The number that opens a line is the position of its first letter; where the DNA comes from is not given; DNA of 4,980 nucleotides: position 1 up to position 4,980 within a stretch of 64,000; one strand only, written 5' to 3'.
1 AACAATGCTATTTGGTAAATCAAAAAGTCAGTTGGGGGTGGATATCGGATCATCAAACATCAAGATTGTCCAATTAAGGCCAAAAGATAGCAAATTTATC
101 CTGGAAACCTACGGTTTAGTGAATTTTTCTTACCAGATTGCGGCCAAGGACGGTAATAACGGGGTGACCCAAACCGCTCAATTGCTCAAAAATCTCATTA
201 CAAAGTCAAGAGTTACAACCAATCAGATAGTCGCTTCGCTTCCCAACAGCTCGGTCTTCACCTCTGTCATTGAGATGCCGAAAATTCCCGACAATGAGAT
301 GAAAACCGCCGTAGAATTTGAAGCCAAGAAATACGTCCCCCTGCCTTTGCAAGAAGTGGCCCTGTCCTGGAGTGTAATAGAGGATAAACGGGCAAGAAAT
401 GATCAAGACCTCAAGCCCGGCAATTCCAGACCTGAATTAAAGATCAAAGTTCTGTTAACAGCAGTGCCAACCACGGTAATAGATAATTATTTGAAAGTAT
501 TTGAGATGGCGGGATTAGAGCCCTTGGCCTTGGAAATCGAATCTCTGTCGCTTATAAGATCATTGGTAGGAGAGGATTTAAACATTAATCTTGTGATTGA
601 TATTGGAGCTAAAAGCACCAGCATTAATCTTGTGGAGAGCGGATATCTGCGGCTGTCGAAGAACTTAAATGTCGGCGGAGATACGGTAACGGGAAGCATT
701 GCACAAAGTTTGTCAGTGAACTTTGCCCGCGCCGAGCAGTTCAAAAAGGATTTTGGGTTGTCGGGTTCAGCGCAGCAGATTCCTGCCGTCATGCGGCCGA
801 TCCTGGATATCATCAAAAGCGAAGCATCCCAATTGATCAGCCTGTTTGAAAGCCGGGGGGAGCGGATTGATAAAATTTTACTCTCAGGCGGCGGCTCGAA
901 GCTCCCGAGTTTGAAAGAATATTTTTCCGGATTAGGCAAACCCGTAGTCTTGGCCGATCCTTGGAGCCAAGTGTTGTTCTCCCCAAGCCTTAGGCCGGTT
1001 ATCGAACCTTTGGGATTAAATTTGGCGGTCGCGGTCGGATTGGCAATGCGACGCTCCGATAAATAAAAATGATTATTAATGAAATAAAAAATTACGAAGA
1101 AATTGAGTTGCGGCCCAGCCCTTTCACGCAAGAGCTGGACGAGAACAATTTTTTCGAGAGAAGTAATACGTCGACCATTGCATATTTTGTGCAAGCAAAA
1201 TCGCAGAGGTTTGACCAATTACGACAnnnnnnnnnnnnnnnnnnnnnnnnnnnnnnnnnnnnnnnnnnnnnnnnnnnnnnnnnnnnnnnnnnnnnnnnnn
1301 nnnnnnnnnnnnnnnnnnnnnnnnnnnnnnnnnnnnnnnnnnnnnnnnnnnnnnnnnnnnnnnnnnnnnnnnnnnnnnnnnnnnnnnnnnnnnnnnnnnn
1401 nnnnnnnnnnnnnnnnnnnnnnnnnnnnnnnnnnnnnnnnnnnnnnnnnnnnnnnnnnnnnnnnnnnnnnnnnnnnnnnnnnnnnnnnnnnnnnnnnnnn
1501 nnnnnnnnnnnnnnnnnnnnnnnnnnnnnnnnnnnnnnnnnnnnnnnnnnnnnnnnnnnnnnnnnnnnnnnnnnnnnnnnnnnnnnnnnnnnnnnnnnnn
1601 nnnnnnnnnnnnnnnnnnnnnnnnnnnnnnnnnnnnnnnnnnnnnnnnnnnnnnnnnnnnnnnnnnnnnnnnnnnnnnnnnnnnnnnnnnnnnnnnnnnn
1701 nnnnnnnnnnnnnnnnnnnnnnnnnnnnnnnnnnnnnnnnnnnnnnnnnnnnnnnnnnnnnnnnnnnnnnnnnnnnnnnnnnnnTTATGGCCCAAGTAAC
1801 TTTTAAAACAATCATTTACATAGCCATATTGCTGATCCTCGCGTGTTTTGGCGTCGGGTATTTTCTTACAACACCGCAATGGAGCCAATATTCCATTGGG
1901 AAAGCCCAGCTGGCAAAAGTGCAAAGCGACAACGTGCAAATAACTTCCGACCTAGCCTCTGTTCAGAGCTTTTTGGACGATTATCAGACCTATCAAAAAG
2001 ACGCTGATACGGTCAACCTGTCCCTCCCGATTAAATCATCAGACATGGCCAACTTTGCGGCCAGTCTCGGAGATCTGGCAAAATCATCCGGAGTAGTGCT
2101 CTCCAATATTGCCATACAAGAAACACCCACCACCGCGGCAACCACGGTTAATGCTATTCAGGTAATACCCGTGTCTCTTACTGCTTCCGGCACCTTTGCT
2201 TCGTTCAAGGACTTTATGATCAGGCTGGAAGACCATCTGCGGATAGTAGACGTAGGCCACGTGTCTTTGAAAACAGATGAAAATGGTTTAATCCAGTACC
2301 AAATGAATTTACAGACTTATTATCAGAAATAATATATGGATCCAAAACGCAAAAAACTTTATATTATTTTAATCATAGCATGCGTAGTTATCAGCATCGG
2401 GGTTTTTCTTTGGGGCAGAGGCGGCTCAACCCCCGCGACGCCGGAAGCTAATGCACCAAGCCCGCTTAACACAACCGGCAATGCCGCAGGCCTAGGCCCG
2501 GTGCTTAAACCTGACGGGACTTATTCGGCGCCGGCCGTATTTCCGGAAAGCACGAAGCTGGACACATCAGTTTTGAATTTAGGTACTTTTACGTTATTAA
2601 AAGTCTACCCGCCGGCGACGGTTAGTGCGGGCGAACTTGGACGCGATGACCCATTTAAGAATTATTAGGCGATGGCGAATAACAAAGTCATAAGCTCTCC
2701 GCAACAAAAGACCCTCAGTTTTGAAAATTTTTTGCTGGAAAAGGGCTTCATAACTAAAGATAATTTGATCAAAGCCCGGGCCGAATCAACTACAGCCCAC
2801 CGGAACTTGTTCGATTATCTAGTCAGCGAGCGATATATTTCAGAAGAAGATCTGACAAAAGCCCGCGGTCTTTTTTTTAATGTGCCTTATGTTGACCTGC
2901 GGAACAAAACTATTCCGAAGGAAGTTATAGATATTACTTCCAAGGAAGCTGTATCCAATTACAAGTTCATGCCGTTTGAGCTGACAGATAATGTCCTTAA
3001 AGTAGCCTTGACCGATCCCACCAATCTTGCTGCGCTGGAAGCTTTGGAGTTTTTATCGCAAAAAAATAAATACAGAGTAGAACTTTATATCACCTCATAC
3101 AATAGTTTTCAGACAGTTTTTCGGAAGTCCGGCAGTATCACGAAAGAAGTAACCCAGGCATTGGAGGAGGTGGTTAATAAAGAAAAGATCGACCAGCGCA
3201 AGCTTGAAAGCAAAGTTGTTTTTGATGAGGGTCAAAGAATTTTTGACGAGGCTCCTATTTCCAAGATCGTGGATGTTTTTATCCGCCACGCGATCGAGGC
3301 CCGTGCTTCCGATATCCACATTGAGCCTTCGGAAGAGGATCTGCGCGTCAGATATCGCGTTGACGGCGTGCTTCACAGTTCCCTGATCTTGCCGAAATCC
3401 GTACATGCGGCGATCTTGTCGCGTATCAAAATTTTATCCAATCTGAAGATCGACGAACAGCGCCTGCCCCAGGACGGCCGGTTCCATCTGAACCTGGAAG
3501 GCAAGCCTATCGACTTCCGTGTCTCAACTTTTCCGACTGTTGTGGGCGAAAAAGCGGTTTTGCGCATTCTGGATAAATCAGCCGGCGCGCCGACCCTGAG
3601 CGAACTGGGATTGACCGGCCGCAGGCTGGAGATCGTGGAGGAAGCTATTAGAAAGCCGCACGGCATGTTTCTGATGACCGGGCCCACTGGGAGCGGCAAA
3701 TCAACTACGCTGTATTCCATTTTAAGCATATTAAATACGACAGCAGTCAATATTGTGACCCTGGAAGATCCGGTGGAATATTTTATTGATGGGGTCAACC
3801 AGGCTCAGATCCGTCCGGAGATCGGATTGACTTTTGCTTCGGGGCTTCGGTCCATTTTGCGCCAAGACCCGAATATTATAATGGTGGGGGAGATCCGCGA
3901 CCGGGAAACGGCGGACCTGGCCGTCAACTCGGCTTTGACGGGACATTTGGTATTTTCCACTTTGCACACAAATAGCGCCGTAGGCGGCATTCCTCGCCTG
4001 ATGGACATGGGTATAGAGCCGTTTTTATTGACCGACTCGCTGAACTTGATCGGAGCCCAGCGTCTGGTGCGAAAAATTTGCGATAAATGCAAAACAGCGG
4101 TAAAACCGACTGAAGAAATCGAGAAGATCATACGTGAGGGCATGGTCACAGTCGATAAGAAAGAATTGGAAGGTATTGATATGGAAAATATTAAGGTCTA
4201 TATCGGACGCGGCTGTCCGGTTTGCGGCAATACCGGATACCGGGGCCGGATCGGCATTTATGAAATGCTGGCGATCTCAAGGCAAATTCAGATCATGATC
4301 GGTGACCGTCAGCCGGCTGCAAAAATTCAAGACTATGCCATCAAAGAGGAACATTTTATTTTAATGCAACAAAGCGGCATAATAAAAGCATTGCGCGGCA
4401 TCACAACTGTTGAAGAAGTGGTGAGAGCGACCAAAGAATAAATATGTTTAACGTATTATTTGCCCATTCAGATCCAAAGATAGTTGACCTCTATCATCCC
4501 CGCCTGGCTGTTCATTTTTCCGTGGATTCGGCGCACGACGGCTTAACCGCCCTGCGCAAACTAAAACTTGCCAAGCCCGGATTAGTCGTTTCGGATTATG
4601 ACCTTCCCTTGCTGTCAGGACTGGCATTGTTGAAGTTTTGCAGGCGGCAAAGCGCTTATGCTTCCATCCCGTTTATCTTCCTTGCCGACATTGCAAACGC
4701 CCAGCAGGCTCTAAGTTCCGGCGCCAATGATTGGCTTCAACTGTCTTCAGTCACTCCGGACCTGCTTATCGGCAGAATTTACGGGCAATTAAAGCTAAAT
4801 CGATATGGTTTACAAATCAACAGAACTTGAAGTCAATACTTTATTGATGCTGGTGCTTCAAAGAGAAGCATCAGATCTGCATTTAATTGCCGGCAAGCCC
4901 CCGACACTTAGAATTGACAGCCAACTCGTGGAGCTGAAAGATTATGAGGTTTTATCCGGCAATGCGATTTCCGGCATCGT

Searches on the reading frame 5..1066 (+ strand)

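Call 7: search_protein_families(library=pfam, proteins=[window:5-1066:+], max_evalue=0.01)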
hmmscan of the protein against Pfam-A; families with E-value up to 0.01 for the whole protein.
window:5-1066:+ (353 aa): 3 families
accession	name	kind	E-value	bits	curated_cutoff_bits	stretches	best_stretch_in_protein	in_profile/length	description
PF11104.14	PilM_2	-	1.1e-43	149.9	27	1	11-350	1-339/340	Type IV pilus assembly protein PilM;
PF14450.12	FtsA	-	4.2e-13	50.2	31.8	1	197-320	2-113/127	Cell division protein FtsA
PF06723.19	MreB_Mbl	-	3.2e-05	23.3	27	1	195-240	147-192/327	MreB/Mbl protein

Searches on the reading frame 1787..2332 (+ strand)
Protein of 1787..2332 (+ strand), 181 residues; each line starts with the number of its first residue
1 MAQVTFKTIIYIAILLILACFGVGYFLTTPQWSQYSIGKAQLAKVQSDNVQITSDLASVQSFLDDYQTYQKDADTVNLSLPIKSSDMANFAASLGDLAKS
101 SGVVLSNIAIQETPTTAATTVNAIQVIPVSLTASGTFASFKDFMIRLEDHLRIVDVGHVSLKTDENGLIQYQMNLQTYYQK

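Call 7: search_protein_families(library=pfam, proteins=[window:1787-2332:+], max_evalue=0.01)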
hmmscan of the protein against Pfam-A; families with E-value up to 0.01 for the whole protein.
window:1787-2332:+ (181 aa): 2 families
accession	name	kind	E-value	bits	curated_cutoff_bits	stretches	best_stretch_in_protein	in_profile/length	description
PF04350.18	PilO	-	1.4e-08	35.4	22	1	39-178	5-141/145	Pilus assembly protein, PilO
PF09476.15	Pilus_CpaD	-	0.0017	18.5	31.1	1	53-134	54-136/200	Pilus biogenesis CpaD protein (pilus_cpaD)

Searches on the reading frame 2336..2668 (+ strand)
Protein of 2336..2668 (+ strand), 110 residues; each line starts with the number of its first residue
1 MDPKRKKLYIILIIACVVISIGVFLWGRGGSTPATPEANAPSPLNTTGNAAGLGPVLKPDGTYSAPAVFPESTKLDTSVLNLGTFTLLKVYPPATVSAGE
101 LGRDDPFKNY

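Call 7: search_protein_families(library=pfam, proteins=[window:2336-2668:+], max_evalue=0.01)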
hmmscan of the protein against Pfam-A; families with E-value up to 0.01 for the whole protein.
window:2336-2668:+ (110 aa): 1 family
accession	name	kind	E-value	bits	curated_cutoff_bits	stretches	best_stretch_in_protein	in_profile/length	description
PF11297.13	DUF3098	-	0.0075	16.2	25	0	6-32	4-30/67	Protein of unknown function (DUF3098)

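Call 93: search_protein_families(library=ncbifam, proteins=[window:2336-2668:+], max_evalue=0.001)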
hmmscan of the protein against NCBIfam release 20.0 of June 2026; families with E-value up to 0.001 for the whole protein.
window:2336-2668:+ (110 aa): 0 families

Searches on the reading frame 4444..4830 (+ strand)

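Call 7: search_protein_families(library=pfam, proteins=[window:4444-4830:+], max_evalue=0.01)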
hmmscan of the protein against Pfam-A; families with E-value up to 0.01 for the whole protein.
window:4444-4830:+ (128 aa): 1 family
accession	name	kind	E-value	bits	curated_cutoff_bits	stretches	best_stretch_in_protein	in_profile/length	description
PF00072.30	Response_reg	-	3e-09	37.5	30.2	1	23-99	21-98/111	Response regulator receiver domain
